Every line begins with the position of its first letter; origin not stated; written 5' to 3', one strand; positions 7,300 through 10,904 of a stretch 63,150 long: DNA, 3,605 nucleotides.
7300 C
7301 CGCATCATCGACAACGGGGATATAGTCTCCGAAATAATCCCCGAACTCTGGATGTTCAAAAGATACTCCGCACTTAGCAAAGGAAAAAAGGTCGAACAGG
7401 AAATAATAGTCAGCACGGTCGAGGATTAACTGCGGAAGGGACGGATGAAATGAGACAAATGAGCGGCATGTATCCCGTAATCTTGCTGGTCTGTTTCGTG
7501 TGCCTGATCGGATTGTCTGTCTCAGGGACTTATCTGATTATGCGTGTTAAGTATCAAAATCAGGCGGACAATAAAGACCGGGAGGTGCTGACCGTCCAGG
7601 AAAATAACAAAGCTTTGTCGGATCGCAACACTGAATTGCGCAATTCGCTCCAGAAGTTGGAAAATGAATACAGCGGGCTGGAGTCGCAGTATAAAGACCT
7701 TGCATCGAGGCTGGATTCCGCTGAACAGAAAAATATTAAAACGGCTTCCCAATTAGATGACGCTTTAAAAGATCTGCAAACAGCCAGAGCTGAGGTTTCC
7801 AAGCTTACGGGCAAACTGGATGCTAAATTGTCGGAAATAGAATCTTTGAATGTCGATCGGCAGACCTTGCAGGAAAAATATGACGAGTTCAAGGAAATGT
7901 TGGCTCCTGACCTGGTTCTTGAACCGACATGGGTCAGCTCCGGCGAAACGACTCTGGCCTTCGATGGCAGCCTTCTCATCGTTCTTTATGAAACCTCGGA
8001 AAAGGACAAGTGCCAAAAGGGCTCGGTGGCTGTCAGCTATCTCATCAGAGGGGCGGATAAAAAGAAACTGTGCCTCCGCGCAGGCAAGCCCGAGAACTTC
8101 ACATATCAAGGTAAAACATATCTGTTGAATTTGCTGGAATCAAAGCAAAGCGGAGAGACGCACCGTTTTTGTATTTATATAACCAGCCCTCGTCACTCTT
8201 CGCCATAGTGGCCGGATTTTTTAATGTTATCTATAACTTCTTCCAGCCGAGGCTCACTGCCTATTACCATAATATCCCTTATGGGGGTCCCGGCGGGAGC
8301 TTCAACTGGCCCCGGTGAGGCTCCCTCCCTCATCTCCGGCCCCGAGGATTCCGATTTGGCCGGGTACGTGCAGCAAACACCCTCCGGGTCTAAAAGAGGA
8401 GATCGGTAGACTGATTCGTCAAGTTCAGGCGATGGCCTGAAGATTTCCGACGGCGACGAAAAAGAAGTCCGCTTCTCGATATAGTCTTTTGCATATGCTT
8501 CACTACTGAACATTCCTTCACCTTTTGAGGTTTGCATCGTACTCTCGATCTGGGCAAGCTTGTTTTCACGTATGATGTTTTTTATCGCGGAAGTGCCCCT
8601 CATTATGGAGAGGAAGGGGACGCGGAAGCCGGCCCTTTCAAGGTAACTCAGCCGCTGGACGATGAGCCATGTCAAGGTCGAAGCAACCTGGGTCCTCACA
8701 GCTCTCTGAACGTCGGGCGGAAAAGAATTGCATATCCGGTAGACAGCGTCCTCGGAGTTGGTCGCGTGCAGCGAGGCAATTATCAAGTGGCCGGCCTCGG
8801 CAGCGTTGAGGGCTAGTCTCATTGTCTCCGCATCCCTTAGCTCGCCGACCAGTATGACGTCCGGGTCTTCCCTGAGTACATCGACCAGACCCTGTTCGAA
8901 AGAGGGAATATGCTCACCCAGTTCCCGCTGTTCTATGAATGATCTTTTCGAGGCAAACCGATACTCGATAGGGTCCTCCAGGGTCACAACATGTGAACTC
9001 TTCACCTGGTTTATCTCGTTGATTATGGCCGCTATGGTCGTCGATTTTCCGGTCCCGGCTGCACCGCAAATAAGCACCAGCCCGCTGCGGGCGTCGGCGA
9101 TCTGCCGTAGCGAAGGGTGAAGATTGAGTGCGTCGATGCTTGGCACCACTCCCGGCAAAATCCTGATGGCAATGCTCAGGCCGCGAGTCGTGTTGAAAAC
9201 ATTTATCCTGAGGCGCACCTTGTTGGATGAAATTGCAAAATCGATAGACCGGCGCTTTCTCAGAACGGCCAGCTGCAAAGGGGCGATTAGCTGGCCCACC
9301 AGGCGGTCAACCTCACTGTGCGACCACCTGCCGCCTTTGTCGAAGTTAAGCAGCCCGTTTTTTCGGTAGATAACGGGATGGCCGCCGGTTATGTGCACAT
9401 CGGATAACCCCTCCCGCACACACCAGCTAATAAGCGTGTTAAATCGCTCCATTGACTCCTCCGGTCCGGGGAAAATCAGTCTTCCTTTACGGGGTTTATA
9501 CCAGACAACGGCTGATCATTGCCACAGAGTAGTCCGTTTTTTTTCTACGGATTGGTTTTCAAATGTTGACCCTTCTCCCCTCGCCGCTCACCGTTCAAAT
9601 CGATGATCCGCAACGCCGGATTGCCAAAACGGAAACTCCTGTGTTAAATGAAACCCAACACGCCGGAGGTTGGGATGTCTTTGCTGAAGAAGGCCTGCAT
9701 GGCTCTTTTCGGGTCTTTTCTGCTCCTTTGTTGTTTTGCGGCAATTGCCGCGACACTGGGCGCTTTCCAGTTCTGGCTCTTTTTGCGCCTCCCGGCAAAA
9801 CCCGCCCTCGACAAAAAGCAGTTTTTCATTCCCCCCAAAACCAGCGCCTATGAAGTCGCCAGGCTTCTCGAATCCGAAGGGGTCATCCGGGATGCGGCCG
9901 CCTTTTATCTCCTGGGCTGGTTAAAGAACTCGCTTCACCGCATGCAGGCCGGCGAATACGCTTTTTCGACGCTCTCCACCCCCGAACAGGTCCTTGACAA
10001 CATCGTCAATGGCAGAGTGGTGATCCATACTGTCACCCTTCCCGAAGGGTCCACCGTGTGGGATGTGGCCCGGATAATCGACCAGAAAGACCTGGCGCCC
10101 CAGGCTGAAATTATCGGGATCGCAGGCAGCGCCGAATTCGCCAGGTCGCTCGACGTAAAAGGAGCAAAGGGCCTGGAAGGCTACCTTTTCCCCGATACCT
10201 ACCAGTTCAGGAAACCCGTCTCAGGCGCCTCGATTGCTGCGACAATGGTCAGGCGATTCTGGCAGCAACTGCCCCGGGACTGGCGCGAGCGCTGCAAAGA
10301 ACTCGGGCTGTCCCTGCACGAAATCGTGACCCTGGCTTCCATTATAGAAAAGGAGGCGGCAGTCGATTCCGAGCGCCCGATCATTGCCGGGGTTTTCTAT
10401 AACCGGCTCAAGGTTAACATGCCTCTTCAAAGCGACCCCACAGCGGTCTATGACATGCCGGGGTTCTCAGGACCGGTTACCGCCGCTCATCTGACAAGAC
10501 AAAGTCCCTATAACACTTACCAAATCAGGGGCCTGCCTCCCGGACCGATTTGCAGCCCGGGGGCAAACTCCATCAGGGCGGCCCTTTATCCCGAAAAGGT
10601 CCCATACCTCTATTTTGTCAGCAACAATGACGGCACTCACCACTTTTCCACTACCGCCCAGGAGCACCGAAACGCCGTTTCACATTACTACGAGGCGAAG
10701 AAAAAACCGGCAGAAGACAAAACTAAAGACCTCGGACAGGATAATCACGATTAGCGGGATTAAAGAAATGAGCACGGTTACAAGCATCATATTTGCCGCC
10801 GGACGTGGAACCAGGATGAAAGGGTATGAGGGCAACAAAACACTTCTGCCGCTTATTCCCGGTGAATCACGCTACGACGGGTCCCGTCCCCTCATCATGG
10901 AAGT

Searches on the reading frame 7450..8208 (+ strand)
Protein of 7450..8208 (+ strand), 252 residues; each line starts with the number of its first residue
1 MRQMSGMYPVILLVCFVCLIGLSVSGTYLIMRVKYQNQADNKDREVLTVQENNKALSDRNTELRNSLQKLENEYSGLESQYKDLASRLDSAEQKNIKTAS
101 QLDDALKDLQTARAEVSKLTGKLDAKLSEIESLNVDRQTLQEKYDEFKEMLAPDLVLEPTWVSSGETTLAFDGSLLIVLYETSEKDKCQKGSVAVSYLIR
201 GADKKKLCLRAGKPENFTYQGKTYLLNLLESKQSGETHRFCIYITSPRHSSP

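Call 34: search_protein_families(library=pfam, proteins=[window:7450-8208:+], max_evalue=0.001)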
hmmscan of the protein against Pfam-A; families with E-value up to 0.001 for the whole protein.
window:7450-8208:+ (252 aa): 2 families
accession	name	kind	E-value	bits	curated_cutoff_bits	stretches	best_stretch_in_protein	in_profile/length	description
PF25450.1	Rab11-FIP3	-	0.00018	22.2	31.9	0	36-103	53-120/125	Rab11-FIP3-like domain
PF12329.13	TMF_DNA_bd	-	0.00055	20.3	35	1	37-99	5-67/74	TATA element modulatory factor 1 DNA binding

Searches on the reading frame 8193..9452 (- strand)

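Call 34: search_protein_families(library=pfam, proteins=[window:8193-9452:-], max_evalue=0.001)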
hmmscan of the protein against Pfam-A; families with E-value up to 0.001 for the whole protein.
window:8193-9452:- (419 aa): 6 families
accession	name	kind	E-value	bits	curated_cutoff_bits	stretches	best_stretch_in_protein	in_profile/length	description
PF00437.27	T2SSE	-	6e-37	127.6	24.9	1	69-269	82-278/370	Type II/IV secretion system protein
PF13191.12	AAA_16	-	8.6e-05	23.5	32.6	1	114-165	15-63/167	AAA ATPase domain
PF13401.12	AAA_22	-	0.00045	21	27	1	123-159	5-40/130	AAA domain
PF13245.12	AAA_19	-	0.00075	20.1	25.1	0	121-153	9-41/134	AAA domain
PF25199.1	nSTAND_NTPase5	-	0.00087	19.6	34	0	118-168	36-86/145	Novel STAND NTPase 5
PF01935.23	DUF87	-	0.00093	19.8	23.2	0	127-183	27-69/220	Helicase HerA, central domain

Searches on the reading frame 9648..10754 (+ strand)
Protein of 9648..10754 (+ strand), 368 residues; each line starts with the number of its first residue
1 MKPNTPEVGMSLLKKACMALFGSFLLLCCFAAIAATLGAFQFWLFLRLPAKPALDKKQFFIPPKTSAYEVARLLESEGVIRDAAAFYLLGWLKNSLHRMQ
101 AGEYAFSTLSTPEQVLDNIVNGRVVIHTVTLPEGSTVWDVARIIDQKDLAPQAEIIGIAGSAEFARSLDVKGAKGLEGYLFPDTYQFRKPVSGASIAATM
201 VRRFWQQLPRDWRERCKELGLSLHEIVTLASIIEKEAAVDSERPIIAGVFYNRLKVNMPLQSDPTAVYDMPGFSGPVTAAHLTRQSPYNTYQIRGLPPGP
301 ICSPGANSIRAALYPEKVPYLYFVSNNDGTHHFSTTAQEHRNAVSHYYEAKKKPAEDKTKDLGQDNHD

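Call 34: search_protein_families(library=pfam, proteins=[window:9648-10754:+], max_evalue=0.001)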
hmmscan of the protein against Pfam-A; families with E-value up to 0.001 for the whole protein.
window:9648-10754:+ (368 aa): 1 family
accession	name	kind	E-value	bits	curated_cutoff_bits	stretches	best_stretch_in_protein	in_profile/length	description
PF02618.21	YceG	-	2.7e-87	293.2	32.4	1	60-345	2-274/275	YceG-like family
